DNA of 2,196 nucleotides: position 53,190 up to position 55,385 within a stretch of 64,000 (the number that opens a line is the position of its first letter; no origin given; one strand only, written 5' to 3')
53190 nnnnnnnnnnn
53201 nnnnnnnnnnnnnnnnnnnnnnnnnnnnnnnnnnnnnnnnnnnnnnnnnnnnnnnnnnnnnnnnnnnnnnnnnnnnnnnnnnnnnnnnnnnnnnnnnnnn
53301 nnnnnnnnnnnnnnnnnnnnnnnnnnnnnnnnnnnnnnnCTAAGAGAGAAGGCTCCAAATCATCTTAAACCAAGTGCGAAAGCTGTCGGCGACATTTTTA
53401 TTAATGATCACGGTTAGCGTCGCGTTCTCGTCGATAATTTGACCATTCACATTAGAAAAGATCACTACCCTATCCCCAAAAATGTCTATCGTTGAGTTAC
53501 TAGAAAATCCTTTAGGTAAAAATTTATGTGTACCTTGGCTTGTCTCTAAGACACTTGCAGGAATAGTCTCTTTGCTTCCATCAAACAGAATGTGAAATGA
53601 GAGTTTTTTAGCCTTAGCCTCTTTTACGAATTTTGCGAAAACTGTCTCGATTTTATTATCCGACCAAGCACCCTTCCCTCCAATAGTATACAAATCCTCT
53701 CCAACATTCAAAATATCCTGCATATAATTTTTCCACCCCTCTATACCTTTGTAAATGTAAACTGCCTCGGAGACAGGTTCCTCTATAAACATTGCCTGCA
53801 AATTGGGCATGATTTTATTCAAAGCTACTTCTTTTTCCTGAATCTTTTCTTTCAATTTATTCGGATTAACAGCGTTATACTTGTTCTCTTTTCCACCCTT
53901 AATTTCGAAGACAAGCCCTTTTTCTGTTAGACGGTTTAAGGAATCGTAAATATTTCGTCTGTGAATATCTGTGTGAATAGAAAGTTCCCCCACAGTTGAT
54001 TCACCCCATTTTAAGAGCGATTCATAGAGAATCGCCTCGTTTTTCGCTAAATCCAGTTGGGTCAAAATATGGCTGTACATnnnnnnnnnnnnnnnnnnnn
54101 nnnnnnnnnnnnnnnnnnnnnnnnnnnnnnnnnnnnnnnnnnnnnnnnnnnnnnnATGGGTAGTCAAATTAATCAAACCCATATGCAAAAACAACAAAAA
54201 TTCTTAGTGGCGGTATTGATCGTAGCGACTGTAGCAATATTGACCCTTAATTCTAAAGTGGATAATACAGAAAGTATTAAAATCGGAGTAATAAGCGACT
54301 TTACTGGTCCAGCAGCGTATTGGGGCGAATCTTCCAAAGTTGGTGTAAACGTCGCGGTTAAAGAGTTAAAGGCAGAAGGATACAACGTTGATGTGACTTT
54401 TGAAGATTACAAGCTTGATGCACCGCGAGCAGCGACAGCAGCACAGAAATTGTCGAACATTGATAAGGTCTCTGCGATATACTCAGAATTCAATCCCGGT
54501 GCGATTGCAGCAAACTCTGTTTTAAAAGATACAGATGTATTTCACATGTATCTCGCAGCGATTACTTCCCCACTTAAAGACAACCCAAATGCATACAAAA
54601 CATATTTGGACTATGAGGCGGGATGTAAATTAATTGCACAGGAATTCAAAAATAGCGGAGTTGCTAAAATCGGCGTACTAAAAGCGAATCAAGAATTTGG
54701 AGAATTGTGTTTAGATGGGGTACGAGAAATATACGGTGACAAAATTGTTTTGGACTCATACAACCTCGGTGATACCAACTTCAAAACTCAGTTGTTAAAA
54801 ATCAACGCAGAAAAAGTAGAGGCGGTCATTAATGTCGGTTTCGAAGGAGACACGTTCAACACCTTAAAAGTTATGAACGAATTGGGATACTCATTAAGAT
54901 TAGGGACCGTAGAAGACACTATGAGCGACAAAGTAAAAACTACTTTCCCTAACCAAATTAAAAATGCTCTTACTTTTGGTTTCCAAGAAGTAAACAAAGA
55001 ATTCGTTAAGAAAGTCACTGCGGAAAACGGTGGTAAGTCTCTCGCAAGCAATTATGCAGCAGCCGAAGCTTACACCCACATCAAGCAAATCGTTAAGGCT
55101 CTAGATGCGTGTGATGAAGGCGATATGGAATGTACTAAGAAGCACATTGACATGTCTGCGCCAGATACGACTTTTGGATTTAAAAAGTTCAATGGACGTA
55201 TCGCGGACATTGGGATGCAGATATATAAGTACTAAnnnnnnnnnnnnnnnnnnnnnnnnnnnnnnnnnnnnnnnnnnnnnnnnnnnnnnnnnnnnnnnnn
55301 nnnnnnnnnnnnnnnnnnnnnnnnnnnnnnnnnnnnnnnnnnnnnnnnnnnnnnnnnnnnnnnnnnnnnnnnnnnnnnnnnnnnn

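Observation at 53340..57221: Back-to-back second and third TrmB plus orphan binding-protein modules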

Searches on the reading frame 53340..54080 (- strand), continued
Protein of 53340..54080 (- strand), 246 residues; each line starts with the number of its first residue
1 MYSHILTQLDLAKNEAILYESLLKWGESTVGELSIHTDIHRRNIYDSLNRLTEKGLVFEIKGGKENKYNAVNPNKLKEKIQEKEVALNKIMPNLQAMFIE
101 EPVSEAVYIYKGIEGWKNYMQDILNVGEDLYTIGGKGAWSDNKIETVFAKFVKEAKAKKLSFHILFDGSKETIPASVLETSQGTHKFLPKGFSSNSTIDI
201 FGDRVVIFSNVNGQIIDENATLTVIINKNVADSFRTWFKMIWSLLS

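Call 31: find_related_loci(query=A1, collection=genome_contigs, flank=8000)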
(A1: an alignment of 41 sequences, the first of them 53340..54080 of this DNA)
Query A1 (246 aa) in genome_contigs; peptide patterns used: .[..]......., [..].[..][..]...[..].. (x = any residue, [..] = any of these).
427 stretches matched a pattern; 406 encode a relative of the query (tblastn E <= 1e-3); the best 80 are kept; 80 distinct loci.
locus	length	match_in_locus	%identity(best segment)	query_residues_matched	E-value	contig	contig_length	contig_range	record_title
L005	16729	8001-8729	52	1-245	6e-87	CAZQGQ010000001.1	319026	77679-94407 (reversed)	MAG TPA_asm: uncultured Candidatus Saccharibacteria bacterium isolate SRP128246_co1_221 genome assembly, contig: NODE_9_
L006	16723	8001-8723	57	1-242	2e-86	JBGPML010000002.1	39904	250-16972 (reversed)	MAG: Patescibacteria group bacterium isolate OBJ_0618_7090110_239 k141_11231283_length_39904_cov_45.1492, whole genome s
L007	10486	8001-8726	54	2-243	8e-86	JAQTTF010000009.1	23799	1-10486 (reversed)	MAG: Candidatus Paceibacterota bacterium isolate STB_34 NODE_4676_length_23799_cov_2.981877_Sandtown_B, whole genome sho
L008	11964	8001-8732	49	1-244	6e-85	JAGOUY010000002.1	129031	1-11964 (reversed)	Patescibacteria group bacterium isolate Gw_Eff_bin_533 Gw_Eff_143_length_129031_cov_16.222608, whole genome shotgun sequ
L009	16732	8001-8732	48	1-244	1e-83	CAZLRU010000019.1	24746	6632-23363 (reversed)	MAG TPA_asm: uncultured Gammaproteobacteria bacterium isolate SRP278252_co1_130 genome assembly, contig: NODE_3303_lengt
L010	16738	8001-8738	50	1-246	3e-82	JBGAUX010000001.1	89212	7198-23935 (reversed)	MAG: Candidatus Gracilibacteria bacterium isolate MAG_MBR_AS.30 MBRAS-30_NODE_1_length_89212_cov_5.039109, whole genome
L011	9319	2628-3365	50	1-246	6e-82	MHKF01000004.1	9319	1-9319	MAG: Candidatus Kerfeldbacteria bacterium RIFCSPLOWO2_02_FULL_42_19 rifcsplowo2_02_scaffold_12600, whole genome shotgun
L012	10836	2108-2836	50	1-242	3e-82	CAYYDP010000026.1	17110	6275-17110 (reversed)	MAG TPA_asm: uncultured Gammaproteobacteria bacterium isolate SRP239054_co1_193 genome assembly, contig: NODE_2313_lengt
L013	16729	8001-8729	51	1-243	5e-81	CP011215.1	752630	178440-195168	MAG: Candidatus Campbellbacteria bacterium GW2011_OD1_34_28 chromosome, complete genome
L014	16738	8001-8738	48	1-246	1e-80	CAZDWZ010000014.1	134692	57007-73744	MAG TPA_asm: uncultured Bdellovibrionales bacterium isolate SRP302895_co1_124 genome assembly, contig: NODE_269_length_1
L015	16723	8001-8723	51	2-242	7e-81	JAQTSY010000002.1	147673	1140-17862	MAG: Candidatus Paceibacterota bacterium isolate STB_28 NODE_265_length_147673_cov_8.006778_Sandtown_B, whole genome sho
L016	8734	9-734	50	1-242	1e-79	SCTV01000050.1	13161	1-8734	MAG: Patescibacteria group bacterium isolate FW305_bin.8 FW305_bin.8-26201, whole genome shotgun sequence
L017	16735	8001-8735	49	1-245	4e-79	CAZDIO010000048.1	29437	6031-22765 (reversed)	MAG TPA_asm: uncultured Bdellovibrionales bacterium isolate binchicken_co200_37 genome assembly, contig: k141_1802388, w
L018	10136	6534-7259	51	1-244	8e-79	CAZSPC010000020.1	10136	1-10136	MAG TPA_asm: uncultured Candidatus Saccharibacteria bacterium isolate SRP167671_co2_252 genome assembly, contig: NODE_84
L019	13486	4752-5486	46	1-245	6e-79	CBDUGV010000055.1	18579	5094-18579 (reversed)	MAG TPA_asm: uncultured Bdellovibrionales bacterium isolate SRR22808126_binner123_Refined_35 genome assembly, contig: ER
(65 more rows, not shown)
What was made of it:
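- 53340..54080 (-): TrmB-2: 246-aa TrmB-family regulator (wHTH, coiled-coil helix, PLD-like effector domain). Relatives in 406 species genomes (call 31).
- It is very widely conserved (call 31).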

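Call 37: predict_structure(alignment_id=A1)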
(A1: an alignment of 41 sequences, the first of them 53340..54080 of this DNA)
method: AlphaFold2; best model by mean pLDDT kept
length: 246 residues; sequences in the alignment: 41
mean_pLDDT: 92.9   pTM: 0.77
mean pLDDT of the five models: 92.9, 92.4, 91.7, 91.7, 90.8
residues with pLDDT >= 90: 199; 70-90: 44; 50-70: 3; < 50: 0
segments of 3 or more residues with pLDDT < 50: none
pLDDT, mean of each block of 10 residues (from residue 1): 91 97 96 96 97 97 92 95 95 86 85 92 96 93 92 95 95 89 90 93 94 80 96 98 93
secondary structure, 60 per line:
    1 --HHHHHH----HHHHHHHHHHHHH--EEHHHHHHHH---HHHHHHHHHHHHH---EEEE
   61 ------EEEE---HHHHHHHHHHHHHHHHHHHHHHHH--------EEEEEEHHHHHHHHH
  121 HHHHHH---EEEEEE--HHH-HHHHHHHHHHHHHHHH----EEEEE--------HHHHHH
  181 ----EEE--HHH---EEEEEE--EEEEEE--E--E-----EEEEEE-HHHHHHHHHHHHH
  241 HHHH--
elements in order: H3-8 H13-25 H30-37 H41-53 E57-60 E67-70 H74-97 E106-111 H112-126 E130-135 H142-157 E162-166 H175-180 E185-187 E196-201 E204-209 E221-226 H228-244
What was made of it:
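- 53340..54080 (-): AF2 model pLDDT 92.9 (call 37).
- On TrmB family (Pfam PF01978): The AF2 model (pLDDT 92.9) has helix 74-97 and an alpha/beta domain at 106-244 (call 37).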

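Call 54: list_cluster_members(proteins=[P0121, window:53340-54080:-, window:55278-56345:-, window:54156-55235:+, window:51952-53142:-])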
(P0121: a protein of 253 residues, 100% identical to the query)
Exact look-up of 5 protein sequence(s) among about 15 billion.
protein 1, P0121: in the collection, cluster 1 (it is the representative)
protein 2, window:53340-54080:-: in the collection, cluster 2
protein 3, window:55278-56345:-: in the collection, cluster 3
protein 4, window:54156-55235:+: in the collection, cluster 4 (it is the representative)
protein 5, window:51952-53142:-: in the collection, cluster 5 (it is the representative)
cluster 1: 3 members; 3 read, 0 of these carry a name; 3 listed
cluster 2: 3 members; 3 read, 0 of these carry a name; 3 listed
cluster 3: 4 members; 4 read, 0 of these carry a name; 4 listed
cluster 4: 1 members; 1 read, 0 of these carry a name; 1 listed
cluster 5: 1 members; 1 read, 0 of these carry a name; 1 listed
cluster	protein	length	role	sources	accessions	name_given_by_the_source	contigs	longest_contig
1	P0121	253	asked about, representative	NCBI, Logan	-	-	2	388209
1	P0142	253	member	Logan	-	-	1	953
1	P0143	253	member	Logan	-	-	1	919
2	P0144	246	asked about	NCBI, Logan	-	-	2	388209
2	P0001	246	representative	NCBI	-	-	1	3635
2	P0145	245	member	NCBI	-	-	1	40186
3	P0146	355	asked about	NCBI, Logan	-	-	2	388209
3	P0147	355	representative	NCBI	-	-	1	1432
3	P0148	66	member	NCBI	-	-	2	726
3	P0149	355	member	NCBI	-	-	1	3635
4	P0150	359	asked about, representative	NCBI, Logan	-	-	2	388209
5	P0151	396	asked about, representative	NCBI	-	-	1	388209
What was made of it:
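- Tried and rejected: Exact look-ups gave no organism name (call 54).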

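Call 78: search_protein_families(library=pfam, alignment_id=A1, max_evalue=1)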
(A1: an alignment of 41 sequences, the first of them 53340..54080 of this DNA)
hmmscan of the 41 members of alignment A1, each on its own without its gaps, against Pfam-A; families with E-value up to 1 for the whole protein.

A. member 1, window:53340-54080:- (246 aa): 5 families
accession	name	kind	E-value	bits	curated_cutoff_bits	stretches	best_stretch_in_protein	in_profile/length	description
PF01978.25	TrmB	-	6.4e-14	52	25.6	1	6-74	1-68/68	Sugar-specific transcriptional regulator TrmB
PF01022.26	HTH_5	-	0.0054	17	22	1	22-57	11-45/47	Bacterial regulatory protein, arsR family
PF03965.22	Penicillinase_R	-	0.053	14.3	22.6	1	33-75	27-69/115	Penicillinase repressor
PF16567.10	CagD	-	0.1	12.8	25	0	60-133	66-137/205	Pathogenicity island component CagD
PF00392.27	GntR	-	0.23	11.6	27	0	31-62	28-59/64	Bacterial regulatory proteins, gntR family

B. families by the number of members that match (of 41 scanned): 81 families (the first 25 are shown)
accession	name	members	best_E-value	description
PF01978.25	TrmB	41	8.8e-19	Sugar-specific transcriptional regulator TrmB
PF08221.17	HTH_9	36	4.8e-05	RNA polymerase III subunit RPC82 helix-turn-helix domain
PF03965.22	Penicillinase_R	28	4e-05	Penicillinase repressor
PF13730.12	HTH_36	25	0.00051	Helix-turn-helix domain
PF13412.12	HTH_24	22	1.5e-06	Winged helix-turn-helix DNA-binding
PF21476.4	PF0610-like_N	17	6.5e-05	PF0610-like, N-terminal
PF13551.12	HTH_29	15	0.0003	Winged helix-turn helix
PF01022.26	HTH_5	14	0.0003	Bacterial regulatory protein, arsR family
PF00392.27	GntR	14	0.0015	Bacterial regulatory proteins, gntR family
PF01047.28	MarR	14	0.0033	MarR family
PF12802.13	MarR_2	13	6.6e-05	MarR family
PF24033.1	DUF7342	13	0.00041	Family of unknown function (DUF7342)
PF25212.1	HVO_A0114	13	0.0015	HVO_A0114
PF13518.12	HTH_28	11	0.0025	Helix-turn-helix domain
PF12840.13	HTH_20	9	1e-05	Helix-turn-helix domain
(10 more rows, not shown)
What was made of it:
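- On TrmB family (Pfam PF01978): All 41 of 41 orthologues match (call 78).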

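Call 79: search_solved_structures(query=A1, max_evalue=10, show_alignments=2)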
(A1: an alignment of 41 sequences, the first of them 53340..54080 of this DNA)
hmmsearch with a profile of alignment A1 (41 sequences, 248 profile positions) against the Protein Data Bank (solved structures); distinct sequences matched with E-value up to 10: 22.
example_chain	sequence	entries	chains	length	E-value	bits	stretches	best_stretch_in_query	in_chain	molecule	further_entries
3qph_A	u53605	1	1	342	4.4e-09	39.4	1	3-105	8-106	TrmB, a global transcription regulator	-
1sfx_A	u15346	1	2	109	5.7e-07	32.5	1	5-80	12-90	Conserved hypothetical protein AF2008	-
1ku9_A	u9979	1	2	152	1.6e-06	31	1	5-126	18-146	hypothetical protein MJ223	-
5bpd_A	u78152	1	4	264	2.3e-05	27.2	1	7-89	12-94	TrmBL2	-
5box_A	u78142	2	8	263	2.3e-05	27.2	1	7-89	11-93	Putative HTH-type transcriptional regulator TrmBL2 | TrmBL2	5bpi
5bqt_A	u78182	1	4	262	2.4e-05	27.2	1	7-89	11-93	Putative HTH-type transcriptional regulator TrmBL2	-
5k5o_A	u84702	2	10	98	0.002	20.9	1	16-92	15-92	AspA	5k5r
4rs8_A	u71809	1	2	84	0.0025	20.6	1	16-89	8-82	AspA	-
5k1y_C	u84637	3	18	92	0.0036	20.1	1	16-90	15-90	AspA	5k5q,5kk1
4b8x_A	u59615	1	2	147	0.015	18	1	9-60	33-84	POSSIBLE MARR-TRANSCRIPTIONAL REGULATOR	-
7ueb_E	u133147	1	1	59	0.045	16.5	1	16-58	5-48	PscE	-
2rdp_A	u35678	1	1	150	0.064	16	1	20-94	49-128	putative transcriptional regulator MarR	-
6agb_D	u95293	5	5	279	0.12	15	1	77-162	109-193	RNases MRP/P 32.9 kDa subunit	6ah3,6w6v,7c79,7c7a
1prt_C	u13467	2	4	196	0.13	15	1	2-69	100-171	PERTUSSIS TOXIN (SUBUNIT S3) | PERTUSSIS TOXIN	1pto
1bcp_C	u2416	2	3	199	0.13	15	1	2-69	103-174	PERTUSSIS TOXIN | Pertussis toxin subunit 3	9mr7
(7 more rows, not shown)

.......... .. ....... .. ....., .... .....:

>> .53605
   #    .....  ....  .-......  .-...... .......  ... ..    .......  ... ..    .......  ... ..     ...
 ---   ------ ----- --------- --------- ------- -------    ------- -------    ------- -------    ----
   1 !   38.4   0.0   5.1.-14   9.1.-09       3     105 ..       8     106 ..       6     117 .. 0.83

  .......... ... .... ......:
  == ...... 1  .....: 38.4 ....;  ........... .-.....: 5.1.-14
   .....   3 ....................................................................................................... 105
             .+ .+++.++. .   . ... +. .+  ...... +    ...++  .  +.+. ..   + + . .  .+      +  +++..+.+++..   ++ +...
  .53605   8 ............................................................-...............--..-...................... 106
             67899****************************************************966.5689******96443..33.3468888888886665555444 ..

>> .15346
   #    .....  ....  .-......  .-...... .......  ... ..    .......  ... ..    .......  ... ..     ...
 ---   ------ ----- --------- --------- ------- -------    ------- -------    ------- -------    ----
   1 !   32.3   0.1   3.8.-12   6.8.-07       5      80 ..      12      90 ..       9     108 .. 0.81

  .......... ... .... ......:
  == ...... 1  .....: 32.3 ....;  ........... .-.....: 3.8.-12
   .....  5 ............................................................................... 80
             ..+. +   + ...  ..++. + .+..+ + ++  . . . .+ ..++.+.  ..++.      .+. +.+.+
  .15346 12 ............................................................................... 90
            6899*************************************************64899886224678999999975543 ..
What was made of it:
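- Tried and rejected: Sequence-level matching of the C-terminal domain to PLD or TrmB regulatory-domain models found nothing (calls 78, 79).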

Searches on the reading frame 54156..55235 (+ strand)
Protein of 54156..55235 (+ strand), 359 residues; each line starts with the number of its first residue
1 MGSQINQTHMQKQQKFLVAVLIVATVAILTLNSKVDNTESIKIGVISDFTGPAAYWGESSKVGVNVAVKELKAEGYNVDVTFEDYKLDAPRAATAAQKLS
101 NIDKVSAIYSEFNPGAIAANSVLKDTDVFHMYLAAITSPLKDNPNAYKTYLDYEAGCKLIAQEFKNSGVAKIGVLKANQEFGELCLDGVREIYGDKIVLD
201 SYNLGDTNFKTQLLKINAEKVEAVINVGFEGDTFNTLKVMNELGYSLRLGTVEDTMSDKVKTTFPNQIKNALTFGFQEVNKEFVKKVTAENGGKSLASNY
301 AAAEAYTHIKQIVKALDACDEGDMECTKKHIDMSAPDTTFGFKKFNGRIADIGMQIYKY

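Call 3: search_protein_families(library=pfam, proteins=[window:54156-55235:+], max_evalue=0.01)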
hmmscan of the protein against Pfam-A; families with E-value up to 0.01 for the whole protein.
window:54156-55235:+ (359 aa): 2 families
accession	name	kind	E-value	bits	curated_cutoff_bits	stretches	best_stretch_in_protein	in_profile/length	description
PF13458.12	Peripla_BP_6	-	7.1e-35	121.7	31.7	1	40-323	1-300/343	Periplasmic binding protein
PF13433.12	Peripla_BP_5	-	1.9e-05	24.4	27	0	41-109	1-73/363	Periplasmic binding protein domain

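Call 17: search_protein_families(library=ncbifam, proteins=[window:54156-55235:+], max_evalue=0.01)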
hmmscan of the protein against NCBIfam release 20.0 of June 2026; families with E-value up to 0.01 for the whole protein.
window:54156-55235:+ (359 aa): 2 families
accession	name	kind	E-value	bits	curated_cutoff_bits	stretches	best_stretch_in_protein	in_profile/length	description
NF011933.0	PRK15404.1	subfamily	2.1e-10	40.2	477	1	22-351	9-352/370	high-affinity branched-chain amino acid ABC transporter substrate-binding protein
TIGR03669.1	urea_ABC_arch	equivalog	0.0031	16.6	494.8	0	41-238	1-208/375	urea ABC transporter substrate-binding protein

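Call 27: search_solved_structures(query=window:54156-55235:+, max_evalue=0.001)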
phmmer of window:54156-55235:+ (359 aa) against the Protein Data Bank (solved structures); distinct sequences matched with E-value up to 0.001: 17.
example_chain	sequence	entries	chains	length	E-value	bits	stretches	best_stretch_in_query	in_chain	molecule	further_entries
7ylt_B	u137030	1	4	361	8.2e-09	38.3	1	41-230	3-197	Putative ABC transporter, substrate-binding protein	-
4evs_A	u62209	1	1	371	8.5e-08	35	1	37-174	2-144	PUTATIVE ABC TRANSPORTER SUBUNIT, SUBSTRATE-BINDING COMPONENT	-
4f06_A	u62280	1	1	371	2.9e-07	33.2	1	37-176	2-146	Extracellular ligand-binding receptor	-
3uk0_A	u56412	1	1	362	3.3e-06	29.8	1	38-234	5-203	Extracellular ligand-binding receptor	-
3tx6_A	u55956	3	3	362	5e-06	29.2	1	38-233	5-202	Putative branched-chain amino acid transport system substrate-binding protein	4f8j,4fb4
4gnr_A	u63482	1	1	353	6.9e-06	28.7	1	39-233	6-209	ABC transporter substrate-binding protein-branched chain amino acid transport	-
3ukj_A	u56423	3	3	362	8.2e-06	28.5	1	38-234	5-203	Extracellular ligand-binding receptor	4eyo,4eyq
4jb0_A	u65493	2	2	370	8.3e-06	28.5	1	38-233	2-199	branched-chain amino acid transport system substrate-binding protein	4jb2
3n0w_A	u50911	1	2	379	8.5e-06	28.4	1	38-324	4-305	ABC branched chain amino acid family transporter, periplasmic ligand binding protein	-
8tg1_A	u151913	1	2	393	1.4e-05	27.7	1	34-337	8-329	Extracellular ligand-binding receptor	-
3sg0_A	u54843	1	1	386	2.1e-05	27.1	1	26-245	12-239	Extracellular ligand-binding receptor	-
1z15_A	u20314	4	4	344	8.3e-05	25.2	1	39-240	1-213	Leu/Ile/Val-binding protein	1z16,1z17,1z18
2liv_A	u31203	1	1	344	9.1e-05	25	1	39-240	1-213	LEUCINE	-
1usg_A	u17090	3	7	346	0.00012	24.6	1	40-244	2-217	LEUCINE-SPECIFIC BINDING PROTEIN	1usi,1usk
4dqd_A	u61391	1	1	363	0.00012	24.6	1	40-245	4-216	Extracellular ligand-binding receptor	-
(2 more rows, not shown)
